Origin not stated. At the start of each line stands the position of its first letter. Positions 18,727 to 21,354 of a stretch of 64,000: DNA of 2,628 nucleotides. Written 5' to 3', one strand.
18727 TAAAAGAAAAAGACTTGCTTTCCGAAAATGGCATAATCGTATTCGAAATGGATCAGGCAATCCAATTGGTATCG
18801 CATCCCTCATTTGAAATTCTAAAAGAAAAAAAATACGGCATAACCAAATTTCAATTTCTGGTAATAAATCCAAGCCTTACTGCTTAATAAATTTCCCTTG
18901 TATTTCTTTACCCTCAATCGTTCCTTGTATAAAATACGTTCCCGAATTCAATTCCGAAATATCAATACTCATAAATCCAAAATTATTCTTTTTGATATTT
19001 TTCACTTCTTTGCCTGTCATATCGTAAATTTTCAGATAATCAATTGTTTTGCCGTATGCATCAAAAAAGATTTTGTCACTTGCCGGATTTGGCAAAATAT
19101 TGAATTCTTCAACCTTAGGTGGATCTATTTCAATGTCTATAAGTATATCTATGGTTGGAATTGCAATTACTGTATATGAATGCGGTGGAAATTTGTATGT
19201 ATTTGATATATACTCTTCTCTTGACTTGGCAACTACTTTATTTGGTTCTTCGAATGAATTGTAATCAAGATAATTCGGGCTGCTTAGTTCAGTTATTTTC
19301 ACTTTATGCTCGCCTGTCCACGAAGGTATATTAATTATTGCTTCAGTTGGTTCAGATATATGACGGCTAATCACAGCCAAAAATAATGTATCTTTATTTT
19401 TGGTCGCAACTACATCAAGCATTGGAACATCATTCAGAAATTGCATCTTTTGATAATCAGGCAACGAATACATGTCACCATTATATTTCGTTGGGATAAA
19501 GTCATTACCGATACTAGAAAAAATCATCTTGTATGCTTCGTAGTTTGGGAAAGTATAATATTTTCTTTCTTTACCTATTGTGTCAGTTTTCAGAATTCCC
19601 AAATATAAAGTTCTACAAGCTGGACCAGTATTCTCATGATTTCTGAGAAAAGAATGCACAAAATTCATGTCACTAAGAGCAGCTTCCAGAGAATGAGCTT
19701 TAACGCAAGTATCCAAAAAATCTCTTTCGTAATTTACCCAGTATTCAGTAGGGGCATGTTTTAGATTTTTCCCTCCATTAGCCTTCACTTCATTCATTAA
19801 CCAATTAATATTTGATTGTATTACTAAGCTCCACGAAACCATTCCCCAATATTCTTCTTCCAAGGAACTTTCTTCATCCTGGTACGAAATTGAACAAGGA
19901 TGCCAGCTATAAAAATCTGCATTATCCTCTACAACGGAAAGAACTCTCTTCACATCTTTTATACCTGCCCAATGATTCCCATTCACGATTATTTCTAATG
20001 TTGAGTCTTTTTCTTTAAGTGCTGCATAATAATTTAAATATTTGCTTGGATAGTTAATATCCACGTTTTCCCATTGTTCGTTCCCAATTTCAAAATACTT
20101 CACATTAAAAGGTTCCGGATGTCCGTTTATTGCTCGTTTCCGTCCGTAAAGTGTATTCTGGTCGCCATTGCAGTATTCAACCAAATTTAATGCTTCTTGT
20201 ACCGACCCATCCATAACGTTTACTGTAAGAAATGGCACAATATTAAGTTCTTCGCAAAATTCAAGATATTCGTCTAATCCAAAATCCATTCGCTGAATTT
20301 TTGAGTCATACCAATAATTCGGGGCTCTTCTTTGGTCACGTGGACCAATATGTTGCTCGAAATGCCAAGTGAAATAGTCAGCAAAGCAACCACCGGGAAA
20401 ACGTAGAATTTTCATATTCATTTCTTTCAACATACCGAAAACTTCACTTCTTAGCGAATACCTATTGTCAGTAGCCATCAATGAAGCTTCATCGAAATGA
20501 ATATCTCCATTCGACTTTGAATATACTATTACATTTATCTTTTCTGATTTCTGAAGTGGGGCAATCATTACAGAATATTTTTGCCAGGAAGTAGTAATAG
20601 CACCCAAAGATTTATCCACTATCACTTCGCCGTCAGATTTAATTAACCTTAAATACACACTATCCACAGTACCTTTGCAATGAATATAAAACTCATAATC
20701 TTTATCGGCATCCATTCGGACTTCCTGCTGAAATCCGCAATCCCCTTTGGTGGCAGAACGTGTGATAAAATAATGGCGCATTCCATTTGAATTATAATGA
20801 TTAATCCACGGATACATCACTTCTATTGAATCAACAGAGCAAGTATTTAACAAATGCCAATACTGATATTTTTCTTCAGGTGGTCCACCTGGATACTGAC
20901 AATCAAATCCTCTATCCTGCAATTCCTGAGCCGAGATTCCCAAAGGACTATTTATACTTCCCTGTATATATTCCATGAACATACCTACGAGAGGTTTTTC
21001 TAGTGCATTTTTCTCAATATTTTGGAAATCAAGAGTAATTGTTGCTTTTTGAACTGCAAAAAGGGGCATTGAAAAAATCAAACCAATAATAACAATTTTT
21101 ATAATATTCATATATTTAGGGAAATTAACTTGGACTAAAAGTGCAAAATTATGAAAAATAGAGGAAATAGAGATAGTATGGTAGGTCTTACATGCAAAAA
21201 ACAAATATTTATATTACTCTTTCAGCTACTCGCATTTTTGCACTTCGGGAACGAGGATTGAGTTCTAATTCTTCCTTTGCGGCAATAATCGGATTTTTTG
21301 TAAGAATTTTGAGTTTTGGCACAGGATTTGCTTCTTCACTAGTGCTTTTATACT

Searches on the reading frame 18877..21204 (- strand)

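Call 110: search_protein_families(library=pfam, proteins=[window:18877-21204:-], max_evalue=0.00001)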
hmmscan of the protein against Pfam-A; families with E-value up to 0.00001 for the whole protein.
window:18877-21204:- (775 aa): 3 families
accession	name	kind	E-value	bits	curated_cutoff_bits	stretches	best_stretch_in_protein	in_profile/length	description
PF22848.2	ASD1_dom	-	9.9e-18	65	22.2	1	329-409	101-178/239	Alpha-L-arabinofuranosidase 1 domain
PF18962.6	Por_Secre_tail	-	1.6e-11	44.7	27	1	704-773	2-74/75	Secretion system C-terminal sorting domain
PF06964.18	Alpha-L-AF_C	-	4.7e-11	43.6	27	1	502-676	17-165/165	Alpha-L-arabinofuranosidase C-terminal domain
